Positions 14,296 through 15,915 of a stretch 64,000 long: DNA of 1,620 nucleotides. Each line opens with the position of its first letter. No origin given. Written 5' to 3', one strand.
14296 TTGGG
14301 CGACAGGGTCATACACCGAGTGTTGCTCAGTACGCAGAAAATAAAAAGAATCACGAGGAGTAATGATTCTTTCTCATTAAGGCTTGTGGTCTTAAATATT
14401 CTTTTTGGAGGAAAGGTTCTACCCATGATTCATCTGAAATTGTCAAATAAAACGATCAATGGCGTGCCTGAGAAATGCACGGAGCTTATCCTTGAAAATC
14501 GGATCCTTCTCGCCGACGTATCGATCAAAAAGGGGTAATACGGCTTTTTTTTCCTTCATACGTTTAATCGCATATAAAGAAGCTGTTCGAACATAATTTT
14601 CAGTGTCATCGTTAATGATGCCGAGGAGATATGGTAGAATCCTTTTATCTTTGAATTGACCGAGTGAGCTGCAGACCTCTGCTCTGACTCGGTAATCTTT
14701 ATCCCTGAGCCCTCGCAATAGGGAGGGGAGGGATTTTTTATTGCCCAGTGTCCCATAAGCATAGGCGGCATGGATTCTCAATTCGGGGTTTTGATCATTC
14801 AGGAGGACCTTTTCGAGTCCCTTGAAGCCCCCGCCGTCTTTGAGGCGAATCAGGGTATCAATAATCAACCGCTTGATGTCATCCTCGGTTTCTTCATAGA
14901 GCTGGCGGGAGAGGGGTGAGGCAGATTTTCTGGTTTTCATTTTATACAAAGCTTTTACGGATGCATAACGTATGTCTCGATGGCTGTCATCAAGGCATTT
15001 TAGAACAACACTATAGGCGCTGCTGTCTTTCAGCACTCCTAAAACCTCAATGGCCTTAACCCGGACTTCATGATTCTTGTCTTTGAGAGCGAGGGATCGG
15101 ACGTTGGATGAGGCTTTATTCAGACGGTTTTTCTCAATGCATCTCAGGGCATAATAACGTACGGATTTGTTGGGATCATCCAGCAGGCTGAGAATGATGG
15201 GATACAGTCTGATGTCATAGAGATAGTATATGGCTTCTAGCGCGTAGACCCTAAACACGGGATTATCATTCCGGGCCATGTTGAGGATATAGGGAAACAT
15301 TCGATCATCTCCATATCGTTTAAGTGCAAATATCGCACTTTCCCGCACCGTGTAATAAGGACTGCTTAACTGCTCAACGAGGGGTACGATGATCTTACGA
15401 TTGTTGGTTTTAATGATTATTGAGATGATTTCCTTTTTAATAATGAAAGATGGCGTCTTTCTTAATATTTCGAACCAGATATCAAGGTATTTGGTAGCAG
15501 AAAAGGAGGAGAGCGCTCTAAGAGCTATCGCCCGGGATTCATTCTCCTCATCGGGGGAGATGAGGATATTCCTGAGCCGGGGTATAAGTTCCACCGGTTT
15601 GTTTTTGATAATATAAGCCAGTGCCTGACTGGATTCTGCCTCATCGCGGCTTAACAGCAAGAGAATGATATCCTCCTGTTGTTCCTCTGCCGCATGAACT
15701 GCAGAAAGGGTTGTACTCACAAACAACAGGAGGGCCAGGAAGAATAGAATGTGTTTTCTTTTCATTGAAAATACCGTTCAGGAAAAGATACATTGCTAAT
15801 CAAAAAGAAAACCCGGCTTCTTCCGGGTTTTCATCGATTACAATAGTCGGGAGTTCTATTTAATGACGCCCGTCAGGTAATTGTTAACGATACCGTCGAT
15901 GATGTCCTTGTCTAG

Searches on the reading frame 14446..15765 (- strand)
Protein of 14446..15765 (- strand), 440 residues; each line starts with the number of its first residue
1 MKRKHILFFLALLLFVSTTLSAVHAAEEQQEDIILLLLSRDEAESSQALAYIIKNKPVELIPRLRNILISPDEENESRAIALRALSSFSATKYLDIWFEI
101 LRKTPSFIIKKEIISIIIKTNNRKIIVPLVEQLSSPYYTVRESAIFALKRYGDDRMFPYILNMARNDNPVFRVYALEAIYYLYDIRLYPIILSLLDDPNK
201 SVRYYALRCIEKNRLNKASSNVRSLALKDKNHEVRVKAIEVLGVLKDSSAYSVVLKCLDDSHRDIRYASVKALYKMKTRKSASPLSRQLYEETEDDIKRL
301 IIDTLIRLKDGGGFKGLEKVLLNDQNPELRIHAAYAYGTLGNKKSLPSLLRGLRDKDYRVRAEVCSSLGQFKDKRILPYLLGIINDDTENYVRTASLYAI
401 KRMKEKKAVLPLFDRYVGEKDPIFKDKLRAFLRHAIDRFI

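Call 19: search_protein_families(library=pfam, proteins=[window:14446-15765:-], max_evalue=0.00001)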
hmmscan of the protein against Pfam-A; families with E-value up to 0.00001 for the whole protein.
window:14446-15765:- (440 aa): 7 families
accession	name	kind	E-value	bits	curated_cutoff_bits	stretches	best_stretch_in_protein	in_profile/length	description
PF13646.12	HEAT_2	-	8.5e-60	199.5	27.7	4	316-400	3-87/88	HEAT repeats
PF02985.28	HEAT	-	2.6e-35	117.5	23.5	0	187-210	1-24/31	HEAT repeat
PF13513.12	HEAT_EZ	-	1.2e-18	67.6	27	0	186-211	28-53/55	HEAT-like repeat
PF03130.22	HEAT_PBS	-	2.2e-14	52.8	20.9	0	234-260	1-27/27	PBS lyase HEAT-like repeat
PF12755.13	Vac14_Fab1_bd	-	8e-08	33.2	22.1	0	252-310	30-86/97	Vacuolar 14 Fab1-binding region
PF21581.3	SCD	-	8.2e-06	26.5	27.5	0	226-249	38-61/75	Stromalin conservative domain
PF11698.14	V-ATPase_H_C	-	9e-06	26.3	27.2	0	166-212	65-111/117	V-ATPase subunit H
